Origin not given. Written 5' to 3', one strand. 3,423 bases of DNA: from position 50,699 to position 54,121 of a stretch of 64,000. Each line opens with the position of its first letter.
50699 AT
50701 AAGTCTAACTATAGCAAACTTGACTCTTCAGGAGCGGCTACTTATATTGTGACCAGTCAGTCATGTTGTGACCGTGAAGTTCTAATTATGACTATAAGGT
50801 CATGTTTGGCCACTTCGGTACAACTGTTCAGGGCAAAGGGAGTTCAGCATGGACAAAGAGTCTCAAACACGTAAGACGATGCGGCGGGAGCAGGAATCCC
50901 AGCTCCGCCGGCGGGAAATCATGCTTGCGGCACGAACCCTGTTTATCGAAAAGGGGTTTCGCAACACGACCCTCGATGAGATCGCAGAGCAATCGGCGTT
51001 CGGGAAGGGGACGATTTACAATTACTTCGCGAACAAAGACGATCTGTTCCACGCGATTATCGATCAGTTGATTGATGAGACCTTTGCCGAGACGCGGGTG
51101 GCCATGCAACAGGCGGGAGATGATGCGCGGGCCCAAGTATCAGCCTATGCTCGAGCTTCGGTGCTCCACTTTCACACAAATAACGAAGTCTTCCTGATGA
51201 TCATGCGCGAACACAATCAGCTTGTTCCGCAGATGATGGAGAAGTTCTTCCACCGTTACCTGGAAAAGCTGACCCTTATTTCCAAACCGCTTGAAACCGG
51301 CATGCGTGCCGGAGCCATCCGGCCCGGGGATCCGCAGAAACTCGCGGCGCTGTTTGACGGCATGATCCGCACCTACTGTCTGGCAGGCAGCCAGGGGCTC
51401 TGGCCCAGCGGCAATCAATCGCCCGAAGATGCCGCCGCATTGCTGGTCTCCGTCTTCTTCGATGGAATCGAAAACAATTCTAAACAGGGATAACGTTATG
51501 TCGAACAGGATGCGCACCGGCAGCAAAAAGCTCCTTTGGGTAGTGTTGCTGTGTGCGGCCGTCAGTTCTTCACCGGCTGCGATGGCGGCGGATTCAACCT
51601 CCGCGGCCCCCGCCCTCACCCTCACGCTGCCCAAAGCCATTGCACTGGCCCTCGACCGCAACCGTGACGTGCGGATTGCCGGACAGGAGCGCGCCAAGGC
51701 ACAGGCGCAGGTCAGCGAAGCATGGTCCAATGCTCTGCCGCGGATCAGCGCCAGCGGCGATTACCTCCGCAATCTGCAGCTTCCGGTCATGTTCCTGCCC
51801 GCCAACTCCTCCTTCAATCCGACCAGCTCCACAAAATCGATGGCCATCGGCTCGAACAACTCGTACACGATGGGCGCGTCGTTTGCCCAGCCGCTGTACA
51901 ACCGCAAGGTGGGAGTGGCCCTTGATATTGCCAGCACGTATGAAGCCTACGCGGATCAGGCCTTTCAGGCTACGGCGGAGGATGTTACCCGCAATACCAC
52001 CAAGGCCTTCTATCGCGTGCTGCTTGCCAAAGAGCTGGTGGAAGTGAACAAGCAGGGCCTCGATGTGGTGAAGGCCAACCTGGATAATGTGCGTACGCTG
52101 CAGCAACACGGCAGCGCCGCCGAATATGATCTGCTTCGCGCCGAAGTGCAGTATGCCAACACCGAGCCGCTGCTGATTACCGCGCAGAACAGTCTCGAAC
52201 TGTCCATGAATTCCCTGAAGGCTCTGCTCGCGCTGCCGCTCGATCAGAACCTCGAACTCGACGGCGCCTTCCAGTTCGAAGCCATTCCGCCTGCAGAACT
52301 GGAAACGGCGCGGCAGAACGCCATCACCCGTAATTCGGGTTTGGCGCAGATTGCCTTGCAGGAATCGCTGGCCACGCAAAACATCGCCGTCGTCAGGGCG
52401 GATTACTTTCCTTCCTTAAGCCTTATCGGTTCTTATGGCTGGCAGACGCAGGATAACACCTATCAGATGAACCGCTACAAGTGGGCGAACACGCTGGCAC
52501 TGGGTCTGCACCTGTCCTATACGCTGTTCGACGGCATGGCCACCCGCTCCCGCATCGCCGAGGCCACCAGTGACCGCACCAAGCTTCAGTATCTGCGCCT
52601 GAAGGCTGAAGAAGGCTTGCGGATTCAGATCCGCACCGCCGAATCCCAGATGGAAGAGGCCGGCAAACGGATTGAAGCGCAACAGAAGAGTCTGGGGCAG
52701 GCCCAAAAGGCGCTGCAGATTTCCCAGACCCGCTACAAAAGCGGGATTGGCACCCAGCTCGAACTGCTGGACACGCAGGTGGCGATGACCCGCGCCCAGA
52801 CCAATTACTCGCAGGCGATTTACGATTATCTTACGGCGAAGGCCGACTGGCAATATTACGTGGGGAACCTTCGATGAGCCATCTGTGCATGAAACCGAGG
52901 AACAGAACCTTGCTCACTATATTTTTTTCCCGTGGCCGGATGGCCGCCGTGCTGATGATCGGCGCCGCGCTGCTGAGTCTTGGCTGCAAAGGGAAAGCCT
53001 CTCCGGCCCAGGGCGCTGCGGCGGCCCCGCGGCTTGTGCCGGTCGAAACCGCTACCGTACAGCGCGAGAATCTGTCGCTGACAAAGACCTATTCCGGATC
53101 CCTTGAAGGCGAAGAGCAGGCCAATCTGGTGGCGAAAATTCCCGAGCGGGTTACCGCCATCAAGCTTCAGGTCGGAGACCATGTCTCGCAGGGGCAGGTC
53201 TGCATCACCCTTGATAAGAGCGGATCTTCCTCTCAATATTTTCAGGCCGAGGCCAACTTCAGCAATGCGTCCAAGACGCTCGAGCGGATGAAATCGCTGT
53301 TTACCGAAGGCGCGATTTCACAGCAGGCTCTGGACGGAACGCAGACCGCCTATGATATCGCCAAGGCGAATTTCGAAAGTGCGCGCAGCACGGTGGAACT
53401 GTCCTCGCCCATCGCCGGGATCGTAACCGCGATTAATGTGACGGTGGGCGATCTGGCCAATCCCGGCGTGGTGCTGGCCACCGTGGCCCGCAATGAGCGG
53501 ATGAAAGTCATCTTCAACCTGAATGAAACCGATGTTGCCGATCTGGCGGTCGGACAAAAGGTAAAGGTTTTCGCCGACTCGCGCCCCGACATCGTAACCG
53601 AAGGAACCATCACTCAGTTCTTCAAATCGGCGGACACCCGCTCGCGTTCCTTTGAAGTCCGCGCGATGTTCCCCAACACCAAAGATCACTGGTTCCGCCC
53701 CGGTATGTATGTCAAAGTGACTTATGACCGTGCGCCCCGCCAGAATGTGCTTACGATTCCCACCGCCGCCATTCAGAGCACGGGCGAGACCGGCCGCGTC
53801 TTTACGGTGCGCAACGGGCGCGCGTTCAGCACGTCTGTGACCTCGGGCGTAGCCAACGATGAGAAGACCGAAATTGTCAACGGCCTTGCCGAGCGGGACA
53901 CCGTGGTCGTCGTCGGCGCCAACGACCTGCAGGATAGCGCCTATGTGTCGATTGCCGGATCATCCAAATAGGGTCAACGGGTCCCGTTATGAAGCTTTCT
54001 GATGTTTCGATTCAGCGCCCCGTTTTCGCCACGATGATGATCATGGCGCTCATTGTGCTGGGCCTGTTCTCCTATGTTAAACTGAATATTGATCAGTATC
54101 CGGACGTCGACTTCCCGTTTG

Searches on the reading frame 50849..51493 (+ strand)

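Call 78: search_protein_families(library=pfam, proteins=[window:50849-51493:+], max_evalue=0.001)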
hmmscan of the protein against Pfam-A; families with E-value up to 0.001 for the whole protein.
window:50849-51493:+ (214 aa): 2 families
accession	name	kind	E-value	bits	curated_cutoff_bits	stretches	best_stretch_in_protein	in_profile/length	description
PF00440.29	TetR_N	-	5.5e-17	61.7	24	1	24-70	1-47/47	Bacterial regulatory proteins, tetR family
PF17932.6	TetR_C_24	-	2.7e-06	28.1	26.4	1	91-206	2-113/114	Tetracyclin repressor-like, C-terminal domain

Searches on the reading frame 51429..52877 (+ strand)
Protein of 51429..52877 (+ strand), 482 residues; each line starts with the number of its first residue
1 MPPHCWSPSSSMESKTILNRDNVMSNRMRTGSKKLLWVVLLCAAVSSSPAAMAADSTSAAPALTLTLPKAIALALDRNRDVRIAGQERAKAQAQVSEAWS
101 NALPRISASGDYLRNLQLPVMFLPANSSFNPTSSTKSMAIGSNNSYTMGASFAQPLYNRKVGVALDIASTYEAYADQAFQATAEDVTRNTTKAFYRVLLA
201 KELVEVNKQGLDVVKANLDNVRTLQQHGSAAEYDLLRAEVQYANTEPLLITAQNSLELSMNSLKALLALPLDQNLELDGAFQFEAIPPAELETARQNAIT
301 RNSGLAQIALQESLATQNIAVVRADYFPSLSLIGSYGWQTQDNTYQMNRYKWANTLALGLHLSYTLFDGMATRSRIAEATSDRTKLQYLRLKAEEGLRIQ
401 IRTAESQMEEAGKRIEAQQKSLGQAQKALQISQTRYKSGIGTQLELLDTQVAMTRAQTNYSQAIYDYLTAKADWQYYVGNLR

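Call 78: search_protein_families(library=pfam, proteins=[window:51429-52877:+], max_evalue=0.001)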
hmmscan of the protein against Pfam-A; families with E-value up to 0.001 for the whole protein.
window:51429-52877:+ (482 aa): 1 family
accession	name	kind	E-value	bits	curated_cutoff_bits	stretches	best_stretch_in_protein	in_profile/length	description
PF02321.23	OEP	-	8.7e-56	189.1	22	2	291-479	1-187/187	Outer membrane efflux protein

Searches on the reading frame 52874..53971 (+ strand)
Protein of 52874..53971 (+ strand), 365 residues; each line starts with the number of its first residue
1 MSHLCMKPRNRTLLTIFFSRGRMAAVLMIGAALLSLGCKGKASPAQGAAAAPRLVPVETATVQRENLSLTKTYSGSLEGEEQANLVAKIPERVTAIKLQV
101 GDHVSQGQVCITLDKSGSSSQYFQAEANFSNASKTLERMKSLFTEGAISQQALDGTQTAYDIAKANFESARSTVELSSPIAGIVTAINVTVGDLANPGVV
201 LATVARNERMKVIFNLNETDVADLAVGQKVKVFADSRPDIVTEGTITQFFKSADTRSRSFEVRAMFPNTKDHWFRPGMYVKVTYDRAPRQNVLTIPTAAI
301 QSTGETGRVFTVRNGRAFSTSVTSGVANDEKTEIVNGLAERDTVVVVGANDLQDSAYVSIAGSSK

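Call 78: search_protein_families(library=pfam, proteins=[window:52874-53971:+], max_evalue=0.001)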
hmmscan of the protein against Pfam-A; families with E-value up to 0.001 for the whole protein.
window:52874-53971:+ (365 aa): 4 families
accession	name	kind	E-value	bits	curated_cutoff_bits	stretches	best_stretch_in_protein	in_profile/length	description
PF16576.10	HlyD_D23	-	2.1e-22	79.9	30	1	80-280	17-214/214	Barrel-sandwich domain of CusB or HlyD membrane-fusion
PF13437.12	HlyD_3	-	6.9e-16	59.3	22.2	1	176-277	2-106/106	HlyD family secretion protein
PF13533.13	Biotin_lipoyl_2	-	3e-09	36.9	29.8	1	174-203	1-30/32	Biotin-lipoyl like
PF00364.28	Biotin_lipoyl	-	4.4e-05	23.7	22.1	0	172-203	41-72/73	Biotin-requiring enzyme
